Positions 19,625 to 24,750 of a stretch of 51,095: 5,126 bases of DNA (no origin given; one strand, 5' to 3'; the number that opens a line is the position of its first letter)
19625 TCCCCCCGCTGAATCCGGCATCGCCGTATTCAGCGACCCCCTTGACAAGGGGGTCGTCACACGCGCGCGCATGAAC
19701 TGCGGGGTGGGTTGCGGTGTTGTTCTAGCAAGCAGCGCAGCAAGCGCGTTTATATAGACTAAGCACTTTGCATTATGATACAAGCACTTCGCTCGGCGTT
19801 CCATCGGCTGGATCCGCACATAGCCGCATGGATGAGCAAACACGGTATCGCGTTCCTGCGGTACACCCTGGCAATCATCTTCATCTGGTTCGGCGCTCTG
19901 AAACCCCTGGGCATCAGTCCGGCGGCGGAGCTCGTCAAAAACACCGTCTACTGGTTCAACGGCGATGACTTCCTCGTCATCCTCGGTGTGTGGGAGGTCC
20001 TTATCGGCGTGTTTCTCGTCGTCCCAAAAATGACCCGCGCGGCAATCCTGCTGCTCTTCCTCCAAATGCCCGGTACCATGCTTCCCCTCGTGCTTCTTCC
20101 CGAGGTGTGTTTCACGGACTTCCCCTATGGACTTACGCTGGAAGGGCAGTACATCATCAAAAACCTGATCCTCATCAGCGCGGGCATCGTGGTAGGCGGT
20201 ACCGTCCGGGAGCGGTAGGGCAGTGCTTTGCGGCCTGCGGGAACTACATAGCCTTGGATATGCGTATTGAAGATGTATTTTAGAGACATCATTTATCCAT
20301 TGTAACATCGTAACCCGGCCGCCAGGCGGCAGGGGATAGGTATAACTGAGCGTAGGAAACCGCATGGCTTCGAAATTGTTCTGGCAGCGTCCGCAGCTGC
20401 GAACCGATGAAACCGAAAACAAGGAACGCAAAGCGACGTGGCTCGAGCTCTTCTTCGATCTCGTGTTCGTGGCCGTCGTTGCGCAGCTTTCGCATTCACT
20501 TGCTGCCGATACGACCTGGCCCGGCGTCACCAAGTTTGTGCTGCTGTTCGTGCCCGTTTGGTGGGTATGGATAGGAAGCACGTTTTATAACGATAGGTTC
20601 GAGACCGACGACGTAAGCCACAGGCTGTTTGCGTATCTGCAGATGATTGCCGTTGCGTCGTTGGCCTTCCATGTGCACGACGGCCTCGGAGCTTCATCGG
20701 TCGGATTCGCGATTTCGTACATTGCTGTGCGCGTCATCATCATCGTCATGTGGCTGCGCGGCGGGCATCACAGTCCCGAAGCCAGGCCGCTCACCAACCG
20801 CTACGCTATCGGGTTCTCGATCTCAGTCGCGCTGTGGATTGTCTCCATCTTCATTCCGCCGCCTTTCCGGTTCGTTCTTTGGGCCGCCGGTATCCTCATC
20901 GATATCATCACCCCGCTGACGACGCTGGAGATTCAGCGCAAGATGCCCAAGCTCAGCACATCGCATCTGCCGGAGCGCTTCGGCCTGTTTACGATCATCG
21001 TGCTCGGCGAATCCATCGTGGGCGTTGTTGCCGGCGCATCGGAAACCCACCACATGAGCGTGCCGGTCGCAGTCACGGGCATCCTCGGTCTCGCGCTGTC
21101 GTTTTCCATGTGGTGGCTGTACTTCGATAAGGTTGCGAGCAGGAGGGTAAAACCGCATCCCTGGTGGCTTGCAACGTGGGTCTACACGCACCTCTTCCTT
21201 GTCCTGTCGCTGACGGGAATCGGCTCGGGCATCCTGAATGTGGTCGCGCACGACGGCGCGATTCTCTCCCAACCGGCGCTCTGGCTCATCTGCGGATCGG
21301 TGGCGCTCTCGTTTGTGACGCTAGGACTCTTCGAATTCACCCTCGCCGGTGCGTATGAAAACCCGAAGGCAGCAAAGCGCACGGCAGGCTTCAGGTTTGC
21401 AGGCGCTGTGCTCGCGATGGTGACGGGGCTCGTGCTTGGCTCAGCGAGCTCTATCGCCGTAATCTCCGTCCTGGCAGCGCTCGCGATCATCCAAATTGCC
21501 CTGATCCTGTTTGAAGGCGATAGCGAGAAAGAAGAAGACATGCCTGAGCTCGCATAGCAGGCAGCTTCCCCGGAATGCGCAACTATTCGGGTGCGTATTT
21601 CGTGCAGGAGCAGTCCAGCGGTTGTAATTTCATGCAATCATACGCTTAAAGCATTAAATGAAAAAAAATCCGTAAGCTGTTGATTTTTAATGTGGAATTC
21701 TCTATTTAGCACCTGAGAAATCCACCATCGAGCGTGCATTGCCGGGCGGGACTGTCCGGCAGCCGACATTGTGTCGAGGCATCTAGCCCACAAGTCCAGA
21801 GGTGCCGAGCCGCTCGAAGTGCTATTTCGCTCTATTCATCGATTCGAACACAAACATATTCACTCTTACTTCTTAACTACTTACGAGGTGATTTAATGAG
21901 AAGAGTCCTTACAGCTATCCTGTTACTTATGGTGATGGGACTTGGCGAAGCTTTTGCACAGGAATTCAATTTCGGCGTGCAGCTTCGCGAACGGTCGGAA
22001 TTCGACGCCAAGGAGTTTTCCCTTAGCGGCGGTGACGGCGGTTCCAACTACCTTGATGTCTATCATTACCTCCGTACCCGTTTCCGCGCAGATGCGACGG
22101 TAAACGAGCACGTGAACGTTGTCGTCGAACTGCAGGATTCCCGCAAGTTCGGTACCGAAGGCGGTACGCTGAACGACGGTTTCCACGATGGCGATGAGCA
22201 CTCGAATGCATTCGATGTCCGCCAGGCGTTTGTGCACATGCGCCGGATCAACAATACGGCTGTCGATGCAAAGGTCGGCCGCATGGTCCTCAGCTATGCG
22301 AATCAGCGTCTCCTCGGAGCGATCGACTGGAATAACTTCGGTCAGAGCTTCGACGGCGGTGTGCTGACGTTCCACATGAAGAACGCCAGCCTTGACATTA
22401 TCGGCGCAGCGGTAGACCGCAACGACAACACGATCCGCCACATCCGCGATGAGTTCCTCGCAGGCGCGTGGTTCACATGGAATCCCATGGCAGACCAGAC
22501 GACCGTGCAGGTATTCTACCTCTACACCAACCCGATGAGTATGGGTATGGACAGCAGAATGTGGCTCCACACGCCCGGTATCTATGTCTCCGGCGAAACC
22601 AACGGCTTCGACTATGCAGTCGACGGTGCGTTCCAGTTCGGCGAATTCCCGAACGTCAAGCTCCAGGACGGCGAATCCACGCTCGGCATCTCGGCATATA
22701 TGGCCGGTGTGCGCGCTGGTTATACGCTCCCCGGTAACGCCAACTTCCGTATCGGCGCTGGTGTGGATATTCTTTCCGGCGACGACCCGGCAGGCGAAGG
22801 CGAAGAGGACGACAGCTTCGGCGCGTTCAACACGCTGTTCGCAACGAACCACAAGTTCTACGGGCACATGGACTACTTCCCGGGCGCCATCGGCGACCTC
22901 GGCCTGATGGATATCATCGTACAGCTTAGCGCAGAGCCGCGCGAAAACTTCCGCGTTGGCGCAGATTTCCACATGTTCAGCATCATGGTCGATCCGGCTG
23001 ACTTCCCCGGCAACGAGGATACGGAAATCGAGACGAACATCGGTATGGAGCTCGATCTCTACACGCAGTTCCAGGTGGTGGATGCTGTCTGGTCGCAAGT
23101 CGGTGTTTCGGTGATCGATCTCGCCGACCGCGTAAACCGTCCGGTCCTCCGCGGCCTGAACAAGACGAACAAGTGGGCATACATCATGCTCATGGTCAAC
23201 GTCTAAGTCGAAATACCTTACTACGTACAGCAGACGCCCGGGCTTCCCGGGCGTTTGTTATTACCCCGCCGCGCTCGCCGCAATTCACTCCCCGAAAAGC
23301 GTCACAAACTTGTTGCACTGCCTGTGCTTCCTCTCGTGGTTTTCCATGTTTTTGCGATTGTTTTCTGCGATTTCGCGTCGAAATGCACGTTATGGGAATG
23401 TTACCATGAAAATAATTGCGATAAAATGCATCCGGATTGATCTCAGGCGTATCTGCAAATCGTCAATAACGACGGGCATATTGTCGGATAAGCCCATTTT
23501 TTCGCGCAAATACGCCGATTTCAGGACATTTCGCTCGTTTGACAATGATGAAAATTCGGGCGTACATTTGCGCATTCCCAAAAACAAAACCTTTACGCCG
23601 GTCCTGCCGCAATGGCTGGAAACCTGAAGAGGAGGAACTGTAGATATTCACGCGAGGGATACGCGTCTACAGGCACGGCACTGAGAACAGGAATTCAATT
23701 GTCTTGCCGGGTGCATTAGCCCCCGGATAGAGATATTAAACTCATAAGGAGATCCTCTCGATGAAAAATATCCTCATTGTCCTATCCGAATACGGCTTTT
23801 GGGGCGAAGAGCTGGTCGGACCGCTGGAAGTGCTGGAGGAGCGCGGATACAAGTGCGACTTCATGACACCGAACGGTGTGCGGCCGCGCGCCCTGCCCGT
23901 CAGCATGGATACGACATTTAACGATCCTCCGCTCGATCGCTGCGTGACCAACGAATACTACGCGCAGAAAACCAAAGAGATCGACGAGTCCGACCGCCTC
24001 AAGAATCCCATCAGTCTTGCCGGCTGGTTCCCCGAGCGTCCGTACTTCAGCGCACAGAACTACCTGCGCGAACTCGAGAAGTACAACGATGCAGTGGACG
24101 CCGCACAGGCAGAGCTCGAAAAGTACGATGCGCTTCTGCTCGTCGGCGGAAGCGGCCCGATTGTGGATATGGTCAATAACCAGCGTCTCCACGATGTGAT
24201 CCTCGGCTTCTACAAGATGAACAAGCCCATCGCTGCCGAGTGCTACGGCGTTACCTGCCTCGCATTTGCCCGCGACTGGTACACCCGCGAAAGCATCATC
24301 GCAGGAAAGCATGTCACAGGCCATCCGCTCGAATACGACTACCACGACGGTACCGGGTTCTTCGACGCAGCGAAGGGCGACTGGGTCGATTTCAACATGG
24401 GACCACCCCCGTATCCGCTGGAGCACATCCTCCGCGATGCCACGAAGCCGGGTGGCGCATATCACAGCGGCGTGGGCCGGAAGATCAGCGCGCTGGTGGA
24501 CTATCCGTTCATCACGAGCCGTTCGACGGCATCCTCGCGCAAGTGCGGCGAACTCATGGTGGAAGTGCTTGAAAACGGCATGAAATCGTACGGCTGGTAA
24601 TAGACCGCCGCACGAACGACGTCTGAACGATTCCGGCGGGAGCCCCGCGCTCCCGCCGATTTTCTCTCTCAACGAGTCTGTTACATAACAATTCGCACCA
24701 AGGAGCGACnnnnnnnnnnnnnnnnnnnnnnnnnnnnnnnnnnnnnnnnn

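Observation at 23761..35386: Twelve-kb gene set saturated with NTF2/SnoaL-fold proteins and carrying its own porin: an uncharacterised pathway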

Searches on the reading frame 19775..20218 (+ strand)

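Call 52: search_protein_families(library=pfam, proteins=[window:19775-20218:+], max_evalue=0.001)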
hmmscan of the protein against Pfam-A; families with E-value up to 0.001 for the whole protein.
window:19775-20218:+ (147 aa): 1 family
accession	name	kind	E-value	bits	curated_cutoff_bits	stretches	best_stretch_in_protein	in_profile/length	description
PF04224.18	DUF417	-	7e-05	22.9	27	0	15-44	5-34/175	Protein of unknown function, DUF417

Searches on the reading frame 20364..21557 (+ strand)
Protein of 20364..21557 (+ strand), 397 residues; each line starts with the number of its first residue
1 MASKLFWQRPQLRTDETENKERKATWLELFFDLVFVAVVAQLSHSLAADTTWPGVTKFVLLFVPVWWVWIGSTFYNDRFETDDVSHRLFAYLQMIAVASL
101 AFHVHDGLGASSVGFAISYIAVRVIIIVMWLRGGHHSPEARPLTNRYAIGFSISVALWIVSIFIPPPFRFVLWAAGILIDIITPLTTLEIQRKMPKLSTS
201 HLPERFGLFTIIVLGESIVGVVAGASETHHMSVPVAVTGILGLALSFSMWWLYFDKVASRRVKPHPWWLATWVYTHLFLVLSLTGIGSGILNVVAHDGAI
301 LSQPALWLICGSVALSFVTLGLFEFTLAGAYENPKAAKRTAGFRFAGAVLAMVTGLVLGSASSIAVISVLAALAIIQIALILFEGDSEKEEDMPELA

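Call 6: search_protein_families(library=pfam, proteins=[window:20364-21557:+], max_evalue=0.01)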
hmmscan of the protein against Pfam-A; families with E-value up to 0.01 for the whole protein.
window:20364-21557:+ (397 aa): 1 family
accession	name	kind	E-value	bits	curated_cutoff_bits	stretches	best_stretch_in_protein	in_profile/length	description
PF06772.16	LtrA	-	7e-90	302.3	31.9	1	23-375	1-353/356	Bacterial low temperature requirement A protein (LtrA)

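Call 94: search_protein_families(library=ncbifam, proteins=[window:20364-21557:+], max_evalue=0.0001)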
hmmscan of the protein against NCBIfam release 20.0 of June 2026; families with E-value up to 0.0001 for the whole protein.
window:20364-21557:+ (397 aa): 0 families

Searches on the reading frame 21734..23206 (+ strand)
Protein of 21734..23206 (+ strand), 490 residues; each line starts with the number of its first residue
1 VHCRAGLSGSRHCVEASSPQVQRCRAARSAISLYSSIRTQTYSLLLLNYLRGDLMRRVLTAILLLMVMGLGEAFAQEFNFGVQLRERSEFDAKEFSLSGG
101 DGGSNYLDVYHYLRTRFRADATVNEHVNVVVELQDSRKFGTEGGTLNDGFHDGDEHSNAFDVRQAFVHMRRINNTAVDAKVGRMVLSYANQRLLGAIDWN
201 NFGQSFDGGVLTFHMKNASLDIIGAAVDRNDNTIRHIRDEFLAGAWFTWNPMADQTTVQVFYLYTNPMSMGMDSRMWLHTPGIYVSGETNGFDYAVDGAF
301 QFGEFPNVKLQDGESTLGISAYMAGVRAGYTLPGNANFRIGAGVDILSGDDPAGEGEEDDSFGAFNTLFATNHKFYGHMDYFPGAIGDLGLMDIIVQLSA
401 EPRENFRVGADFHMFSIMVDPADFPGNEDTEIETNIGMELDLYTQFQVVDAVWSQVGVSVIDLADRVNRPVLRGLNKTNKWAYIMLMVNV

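Call 6: search_protein_families(library=pfam, proteins=[window:21734-23206:+], max_evalue=0.01)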
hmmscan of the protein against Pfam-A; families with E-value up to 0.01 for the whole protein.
window:21734-23206:+ (490 aa): 1 family
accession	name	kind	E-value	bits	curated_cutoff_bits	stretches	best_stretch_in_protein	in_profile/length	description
PF13372.12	Alginate_exp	-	4.4e-33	115.1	25.2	1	78-417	3-324/395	Alginate export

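Call 94: search_protein_families(library=ncbifam, proteins=[window:21896-23206:+], max_evalue=0.0001)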
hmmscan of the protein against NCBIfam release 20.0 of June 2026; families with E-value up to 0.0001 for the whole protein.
window:21896-23206:+ (436 aa): 0 families

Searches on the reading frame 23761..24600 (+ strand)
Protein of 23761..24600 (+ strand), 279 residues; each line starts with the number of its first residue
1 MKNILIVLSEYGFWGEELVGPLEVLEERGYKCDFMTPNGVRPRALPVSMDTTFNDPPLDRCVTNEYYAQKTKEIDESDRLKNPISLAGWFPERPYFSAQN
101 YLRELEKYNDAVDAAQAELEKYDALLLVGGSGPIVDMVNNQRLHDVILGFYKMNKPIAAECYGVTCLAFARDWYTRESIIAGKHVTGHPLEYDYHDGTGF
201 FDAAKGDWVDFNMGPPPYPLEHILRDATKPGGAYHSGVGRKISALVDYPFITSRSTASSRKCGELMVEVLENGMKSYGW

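Call 4: search_protein_families(library=pfam, proteins=[window:23761-24600:+], max_evalue=0.01)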
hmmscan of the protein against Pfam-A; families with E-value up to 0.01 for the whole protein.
window:23761-24600:+ (279 aa): 2 families
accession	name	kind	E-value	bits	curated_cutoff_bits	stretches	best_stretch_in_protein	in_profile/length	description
PF17124.11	ThiJ_like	-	1.1e-19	71.5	30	1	8-172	1-143/186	ThiJ/PfpI family-like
PF01965.30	DJ-1_PfpI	-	1.2e-10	41.9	26.6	1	115-193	55-126/165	DJ-1/PfpI family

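Call 12: search_protein_families(library=ncbifam, proteins=[window:23761-24600:+], max_evalue=0.001)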
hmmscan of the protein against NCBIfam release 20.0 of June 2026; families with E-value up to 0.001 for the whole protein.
window:23761-24600:+ (279 aa): 2 families
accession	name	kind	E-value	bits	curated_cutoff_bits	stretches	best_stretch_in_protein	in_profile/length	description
TIGR01382.1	PfpI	subfamily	4.2e-11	42.7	139.05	1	111-186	50-119/169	DJ-1/PfpI/YhbO family deglycase/protease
NF003168.0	PRK04155.1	equivalog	0.00046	19.4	365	0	97-192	123-217/287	glyoxalase III HchA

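Call 20: search_solved_structures(query=window:23761-24600:+, max_evalue=0.01)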
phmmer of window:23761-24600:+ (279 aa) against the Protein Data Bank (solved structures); distinct sequences matched with E-value up to 0.01: 13.
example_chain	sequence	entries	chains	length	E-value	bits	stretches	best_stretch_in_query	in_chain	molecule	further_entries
4p5p_A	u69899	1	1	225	4.8e-09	39.4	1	96-188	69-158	ThiJ/PfpI family protein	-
4ofw_A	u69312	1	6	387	1.8e-07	34.3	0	115-170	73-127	Protein DJ-1 homolog D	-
3uk7_A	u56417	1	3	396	1.9e-07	34.2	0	115-170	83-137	Class I glutamine amidotransferase-like domain-containing protein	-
1u9c_A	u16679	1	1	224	3.9e-05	26.6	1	118-191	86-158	APC35852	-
4ogg_A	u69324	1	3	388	0.00018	24.4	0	115-170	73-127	Protein DJ-1 homolog D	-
3kkl_A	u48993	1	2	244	0.0015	21.4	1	116-194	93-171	Probable chaperone protein HSP33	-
3mii_A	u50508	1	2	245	0.0015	21.4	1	116-194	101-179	Probable chaperone protein HSP33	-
5tw0_A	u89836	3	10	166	0.003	20.4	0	111-169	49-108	Peptidase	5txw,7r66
3l18_A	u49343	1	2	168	0.0037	20.1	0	116-171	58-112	Intracellular protease I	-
4i2n_A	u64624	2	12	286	0.0056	19.5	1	95-193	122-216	Intracellular protease/amidase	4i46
5jzm_A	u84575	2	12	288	0.0056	19.5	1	95-193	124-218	Intracellular protease/amidase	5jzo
5k4a_C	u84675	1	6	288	0.0064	19.3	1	95-193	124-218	Intracellular protease/amidase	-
3n7t_A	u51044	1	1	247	0.0078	19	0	100-189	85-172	Macrophage binding protein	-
